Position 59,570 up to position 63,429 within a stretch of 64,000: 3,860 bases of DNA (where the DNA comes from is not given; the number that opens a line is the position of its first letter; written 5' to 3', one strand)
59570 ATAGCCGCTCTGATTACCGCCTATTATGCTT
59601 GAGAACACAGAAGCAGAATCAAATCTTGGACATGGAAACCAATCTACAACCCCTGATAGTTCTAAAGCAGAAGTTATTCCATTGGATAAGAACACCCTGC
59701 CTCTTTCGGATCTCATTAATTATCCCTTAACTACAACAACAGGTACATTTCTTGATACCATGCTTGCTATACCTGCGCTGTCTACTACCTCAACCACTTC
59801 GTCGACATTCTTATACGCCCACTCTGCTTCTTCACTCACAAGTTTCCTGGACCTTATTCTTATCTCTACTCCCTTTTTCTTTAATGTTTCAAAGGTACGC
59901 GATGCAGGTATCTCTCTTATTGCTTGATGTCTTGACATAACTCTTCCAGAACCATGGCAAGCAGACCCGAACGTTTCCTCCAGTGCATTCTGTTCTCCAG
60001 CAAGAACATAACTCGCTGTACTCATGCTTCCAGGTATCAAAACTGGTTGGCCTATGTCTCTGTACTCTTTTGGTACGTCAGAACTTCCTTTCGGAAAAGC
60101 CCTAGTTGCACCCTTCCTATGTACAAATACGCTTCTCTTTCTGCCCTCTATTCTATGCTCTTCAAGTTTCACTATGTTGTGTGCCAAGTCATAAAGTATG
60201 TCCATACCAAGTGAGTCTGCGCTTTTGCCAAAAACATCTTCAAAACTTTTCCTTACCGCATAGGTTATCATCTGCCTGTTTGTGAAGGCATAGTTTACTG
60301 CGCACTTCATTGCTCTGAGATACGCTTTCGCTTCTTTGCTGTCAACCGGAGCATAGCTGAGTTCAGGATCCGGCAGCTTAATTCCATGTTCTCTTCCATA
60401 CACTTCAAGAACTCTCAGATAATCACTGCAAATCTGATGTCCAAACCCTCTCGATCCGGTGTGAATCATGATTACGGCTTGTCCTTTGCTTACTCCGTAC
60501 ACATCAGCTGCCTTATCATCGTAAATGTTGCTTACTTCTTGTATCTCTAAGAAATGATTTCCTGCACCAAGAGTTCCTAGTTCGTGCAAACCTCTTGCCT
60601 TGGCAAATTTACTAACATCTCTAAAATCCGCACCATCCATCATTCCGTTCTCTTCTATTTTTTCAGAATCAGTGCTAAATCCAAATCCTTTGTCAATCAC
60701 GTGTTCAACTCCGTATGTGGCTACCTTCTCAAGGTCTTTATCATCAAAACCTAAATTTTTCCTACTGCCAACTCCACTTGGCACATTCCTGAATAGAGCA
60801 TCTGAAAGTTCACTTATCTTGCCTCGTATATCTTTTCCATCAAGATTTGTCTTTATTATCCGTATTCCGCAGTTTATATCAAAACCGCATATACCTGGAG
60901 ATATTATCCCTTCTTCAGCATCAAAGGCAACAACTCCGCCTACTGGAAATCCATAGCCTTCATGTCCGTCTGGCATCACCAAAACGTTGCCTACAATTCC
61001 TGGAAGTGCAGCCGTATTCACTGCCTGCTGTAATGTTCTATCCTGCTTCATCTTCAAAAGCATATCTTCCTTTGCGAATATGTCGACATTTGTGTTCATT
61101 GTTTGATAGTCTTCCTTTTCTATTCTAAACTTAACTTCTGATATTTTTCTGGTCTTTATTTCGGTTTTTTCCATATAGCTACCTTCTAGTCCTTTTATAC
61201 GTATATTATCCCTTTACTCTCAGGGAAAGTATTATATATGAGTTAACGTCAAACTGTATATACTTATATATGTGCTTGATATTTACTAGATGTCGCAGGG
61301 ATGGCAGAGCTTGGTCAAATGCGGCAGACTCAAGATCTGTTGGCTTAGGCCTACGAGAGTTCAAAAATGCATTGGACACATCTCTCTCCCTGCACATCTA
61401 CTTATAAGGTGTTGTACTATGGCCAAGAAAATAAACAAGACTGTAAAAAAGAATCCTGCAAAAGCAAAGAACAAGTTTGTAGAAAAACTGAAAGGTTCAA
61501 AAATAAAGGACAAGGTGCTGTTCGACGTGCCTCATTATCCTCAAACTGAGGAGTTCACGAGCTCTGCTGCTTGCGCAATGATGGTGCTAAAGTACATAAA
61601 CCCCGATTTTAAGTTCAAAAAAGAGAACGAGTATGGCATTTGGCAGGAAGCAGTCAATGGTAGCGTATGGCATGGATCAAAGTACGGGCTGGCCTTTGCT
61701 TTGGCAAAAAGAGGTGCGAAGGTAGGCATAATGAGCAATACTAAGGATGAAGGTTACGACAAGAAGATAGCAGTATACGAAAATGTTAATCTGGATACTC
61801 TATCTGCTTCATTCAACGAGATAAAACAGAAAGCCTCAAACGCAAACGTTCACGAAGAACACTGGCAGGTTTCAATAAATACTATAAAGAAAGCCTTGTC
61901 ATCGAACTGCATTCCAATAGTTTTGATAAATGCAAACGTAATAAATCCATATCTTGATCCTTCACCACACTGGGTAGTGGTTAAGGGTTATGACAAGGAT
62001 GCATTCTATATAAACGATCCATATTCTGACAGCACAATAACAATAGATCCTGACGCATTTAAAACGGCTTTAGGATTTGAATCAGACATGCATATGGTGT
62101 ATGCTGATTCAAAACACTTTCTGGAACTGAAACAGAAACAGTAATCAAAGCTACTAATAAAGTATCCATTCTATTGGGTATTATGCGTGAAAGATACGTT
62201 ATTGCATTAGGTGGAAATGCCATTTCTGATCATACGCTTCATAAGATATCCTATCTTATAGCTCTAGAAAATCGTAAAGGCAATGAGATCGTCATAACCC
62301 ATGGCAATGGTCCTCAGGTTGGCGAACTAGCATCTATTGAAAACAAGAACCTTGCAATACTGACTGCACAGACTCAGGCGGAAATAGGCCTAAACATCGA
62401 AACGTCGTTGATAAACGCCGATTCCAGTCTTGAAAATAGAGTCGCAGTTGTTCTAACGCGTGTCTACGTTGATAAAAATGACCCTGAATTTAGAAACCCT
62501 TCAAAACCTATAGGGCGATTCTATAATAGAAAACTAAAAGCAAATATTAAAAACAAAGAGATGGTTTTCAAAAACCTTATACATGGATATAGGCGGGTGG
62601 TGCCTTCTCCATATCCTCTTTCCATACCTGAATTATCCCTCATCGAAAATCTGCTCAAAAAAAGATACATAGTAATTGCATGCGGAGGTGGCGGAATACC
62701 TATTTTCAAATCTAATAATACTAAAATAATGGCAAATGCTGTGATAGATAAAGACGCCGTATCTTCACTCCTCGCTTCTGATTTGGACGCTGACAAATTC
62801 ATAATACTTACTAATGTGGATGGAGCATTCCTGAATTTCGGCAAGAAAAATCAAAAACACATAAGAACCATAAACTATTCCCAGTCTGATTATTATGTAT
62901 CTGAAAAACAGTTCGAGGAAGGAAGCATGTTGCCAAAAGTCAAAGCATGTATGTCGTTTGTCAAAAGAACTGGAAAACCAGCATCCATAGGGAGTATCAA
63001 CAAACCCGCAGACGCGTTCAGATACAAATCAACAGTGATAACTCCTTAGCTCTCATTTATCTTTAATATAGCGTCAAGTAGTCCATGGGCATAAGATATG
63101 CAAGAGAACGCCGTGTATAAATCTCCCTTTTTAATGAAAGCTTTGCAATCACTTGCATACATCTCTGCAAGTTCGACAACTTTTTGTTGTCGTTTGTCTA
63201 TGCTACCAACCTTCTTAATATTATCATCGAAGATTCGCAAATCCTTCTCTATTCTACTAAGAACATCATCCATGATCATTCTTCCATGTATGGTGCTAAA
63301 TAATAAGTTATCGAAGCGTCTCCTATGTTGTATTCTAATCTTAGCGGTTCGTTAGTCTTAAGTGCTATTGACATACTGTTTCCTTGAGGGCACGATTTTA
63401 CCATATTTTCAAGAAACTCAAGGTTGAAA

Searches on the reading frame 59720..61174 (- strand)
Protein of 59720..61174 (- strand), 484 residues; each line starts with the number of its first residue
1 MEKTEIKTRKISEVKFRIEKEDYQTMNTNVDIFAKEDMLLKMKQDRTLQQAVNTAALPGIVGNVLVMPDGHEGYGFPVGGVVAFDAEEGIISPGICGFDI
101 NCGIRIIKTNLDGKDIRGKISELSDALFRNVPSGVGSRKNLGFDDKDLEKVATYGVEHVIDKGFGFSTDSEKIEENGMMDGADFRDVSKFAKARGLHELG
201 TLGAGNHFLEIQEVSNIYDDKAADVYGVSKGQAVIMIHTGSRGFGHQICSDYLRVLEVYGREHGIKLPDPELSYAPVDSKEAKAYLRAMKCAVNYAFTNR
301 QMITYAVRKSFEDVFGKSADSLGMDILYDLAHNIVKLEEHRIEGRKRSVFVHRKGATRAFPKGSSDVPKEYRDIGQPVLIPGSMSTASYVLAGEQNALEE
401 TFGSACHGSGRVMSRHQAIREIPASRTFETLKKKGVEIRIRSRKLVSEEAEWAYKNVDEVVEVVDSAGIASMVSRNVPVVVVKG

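Call 7: find_encoding_contigs(protein=window:59720-61174:-, flank=3000, max_places=6)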
Protein window:59720-61174:- (484 aa): 24 contigs read that carry it; 5 places shown.
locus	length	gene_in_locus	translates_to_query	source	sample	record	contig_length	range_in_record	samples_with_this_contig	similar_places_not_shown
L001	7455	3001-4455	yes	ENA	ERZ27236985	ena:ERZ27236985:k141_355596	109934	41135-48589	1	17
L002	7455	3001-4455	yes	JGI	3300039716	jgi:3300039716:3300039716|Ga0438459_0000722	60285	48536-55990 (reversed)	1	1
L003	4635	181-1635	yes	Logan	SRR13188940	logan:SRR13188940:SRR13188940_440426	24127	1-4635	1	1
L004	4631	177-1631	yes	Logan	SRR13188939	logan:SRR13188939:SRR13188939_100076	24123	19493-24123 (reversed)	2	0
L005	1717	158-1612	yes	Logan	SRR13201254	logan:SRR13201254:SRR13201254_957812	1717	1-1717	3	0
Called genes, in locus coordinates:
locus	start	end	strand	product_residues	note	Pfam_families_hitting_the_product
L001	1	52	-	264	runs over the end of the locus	PF04414:tRNA_deacylase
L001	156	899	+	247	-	PF00705:PCNA_N, PF02747:PCNA_C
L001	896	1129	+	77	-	PF04010:DUF357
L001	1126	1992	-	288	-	PF00696:AA_kinase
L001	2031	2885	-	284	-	PF09778:Guanylate_cyc_2, PF11814:DUF3335, PF13529:Peptidase_C39_2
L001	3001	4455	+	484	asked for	PF01139:RtcB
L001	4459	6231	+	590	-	PF19291:TREH_N, PF00723:Glyco_hydro_15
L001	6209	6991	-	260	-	-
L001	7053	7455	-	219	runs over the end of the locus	PF01269:Fibrillarin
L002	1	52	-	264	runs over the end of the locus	PF04414:tRNA_deacylase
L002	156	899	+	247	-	PF00705:PCNA_N, PF02747:PCNA_C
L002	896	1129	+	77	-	PF04010:DUF357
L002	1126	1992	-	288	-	PF00696:AA_kinase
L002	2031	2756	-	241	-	PF03412:Peptidase_C39 (faint), PF09778:Guanylate_cyc_2, PF11814:DUF3335, PF13529:Peptidase_C39_2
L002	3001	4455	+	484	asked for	PF01139:RtcB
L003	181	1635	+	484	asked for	PF01139:RtcB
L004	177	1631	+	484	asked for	PF01139:RtcB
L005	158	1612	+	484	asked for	PF01139:RtcB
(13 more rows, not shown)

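Call 14: find_related_loci(query=window:59720-61174:-, collection=genome_contigs, flank=4000)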
Query window:59720-61174:- (484 aa) in genome_contigs; peptide patterns used: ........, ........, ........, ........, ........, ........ (x = any residue, [..] = any of these).
478 stretches matched a pattern; 405 encode a relative of the query (tblastn E <= 1e-3); the best 80 are kept; 80 distinct loci.
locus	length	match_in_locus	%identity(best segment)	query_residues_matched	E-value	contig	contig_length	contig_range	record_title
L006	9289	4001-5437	70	6-484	0e+0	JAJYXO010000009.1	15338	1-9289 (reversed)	MAG: Candidatus Micrarchaeota archaeon isolate FK3.bin49 NODE_7736_length_15338_cov_2.687989, whole genome shotgun seque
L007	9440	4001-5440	68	5-484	0e+0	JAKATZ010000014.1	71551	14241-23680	MAG: Candidatus Micrarchaeota archaeon isolate YP3.bin123 NODE_471_length_71551_cov_2.47963, whole genome shotgun sequen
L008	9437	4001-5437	65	6-484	0e+0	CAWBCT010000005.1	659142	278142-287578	MAG: uncultured archaeon isolate MFD04780.bin.2.2 genome assembly, contig: contig_20207, whole genome shotgun sequence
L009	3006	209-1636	66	9-484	0e+0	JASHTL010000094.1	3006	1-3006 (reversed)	MAG: Candidatus Micrarchaeota archaeon isolate JOPF152 JOPF_N071_contig_65475, whole genome shotgun sequence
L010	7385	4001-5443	66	2-484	0e+0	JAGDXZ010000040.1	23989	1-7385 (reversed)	MAG: Candidatus Micrarchaeota archaeon isolate KMA_Bin06 NODE_651_length_23989_cov_16.186262, whole genome shotgun seque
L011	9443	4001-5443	66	2-484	0e+0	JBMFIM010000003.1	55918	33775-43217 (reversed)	MAG: Candidatus Micrarchaeia archaeon isolate KM4324-23 NODE_3_length_55918_cov_8.357479, whole genome shotgun sequence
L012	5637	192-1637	66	1-484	0e+0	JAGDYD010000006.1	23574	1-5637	MAG: Candidatus Micrarchaeota archaeon isolate KMA_Bin02 NODE_670_length_23574_cov_3.329223, whole genome shotgun sequen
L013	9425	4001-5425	68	10-484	0e+0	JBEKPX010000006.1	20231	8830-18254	MAG: Candidatus Micrarchaeales archaeon isolate SPRUCE 474 SPRUCE_474_6, whole genome shotgun sequence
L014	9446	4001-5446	65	1-484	0e+0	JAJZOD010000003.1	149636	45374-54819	MAG: Candidatus Micrarchaeota archaeon isolate MAS4.bin50 NODE_18_length_149636_cov_21.369443, whole genome shotgun sequ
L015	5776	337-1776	66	5-484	0e+0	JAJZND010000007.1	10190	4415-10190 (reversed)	MAG: Candidatus Micrarchaeota archaeon isolate MAS3.bin71 NODE_13627_length_10190_cov_2.249429, whole genome shotgun seq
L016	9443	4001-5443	65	4-484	0e+0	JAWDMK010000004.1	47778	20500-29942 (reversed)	MAG: Candidatus Micrarchaeota archaeon isolate F8S.bin.15 NODE_63_length_47778_cov_3.21241, whole genome shotgun sequenc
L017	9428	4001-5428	66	9-484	0e+0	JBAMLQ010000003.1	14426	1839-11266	MAG: Candidatus Micrarchaeia archaeon isolate MAG9 ExploCarb_3808S_S2_1058_length_14426_cov_4, whole genome shotgun sequ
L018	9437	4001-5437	68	6-484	0e+0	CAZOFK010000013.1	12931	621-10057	MAG TPA_asm: Candidatus Micrarchaeota archaeon isolate SRP271791_co2_39 genome assembly, contig: NODE_1226_length_12931_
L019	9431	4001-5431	67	6-484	0e+0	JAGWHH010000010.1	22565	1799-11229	MAG: Candidatus Micrarchaeota archaeon isolate REEA73 REEA73_10_length_22565_cov_3.571327, whole genome shotgun sequence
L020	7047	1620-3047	66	9-484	0e+0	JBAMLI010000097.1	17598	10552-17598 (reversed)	MAG: archaeon isolate MAG1 ExploCarb_3808S_S2_823_length_17598_cov_50, whole genome shotgun sequence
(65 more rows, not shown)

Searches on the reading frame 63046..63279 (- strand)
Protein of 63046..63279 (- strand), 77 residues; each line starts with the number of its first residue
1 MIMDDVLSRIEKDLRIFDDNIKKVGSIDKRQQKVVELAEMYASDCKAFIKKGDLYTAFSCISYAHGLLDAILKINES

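Call 54: find_encoding_contigs(protein=window:63046-63279:-, flank=10000, max_places=3)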
Protein window:63046-63279:- (77 aa): 24 contigs read that carry it; 3 places shown.
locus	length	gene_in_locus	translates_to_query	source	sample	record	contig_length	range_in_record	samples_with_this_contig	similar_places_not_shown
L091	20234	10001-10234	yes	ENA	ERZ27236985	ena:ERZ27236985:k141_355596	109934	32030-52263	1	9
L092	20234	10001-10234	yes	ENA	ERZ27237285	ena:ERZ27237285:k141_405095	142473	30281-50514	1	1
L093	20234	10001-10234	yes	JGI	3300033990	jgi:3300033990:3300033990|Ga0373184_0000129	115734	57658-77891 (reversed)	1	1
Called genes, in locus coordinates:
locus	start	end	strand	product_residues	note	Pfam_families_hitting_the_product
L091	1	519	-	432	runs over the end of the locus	PF02881:SRP54_N, PF00448:SRP54, PF01656:CbiA, PF02978:SRP_SPB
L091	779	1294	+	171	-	-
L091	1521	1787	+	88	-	-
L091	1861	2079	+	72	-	-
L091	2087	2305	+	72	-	PF07927:HicA_toxin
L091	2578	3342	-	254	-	-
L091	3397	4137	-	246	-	-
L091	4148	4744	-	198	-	PF00578:AhpC-TSA, PF08534:Redoxin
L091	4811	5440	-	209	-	PF13419:HAD_2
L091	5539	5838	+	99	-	PF04032:Rpr2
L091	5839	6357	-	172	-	PF01965:DJ-1_PfpI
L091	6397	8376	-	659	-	-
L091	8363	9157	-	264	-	PF04414:tRNA_deacylase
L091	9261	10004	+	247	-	PF00705:PCNA_N, PF02747:PCNA_C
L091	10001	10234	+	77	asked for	PF04010:DUF357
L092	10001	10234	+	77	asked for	PF04010:DUF357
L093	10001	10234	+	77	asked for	PF04010:DUF357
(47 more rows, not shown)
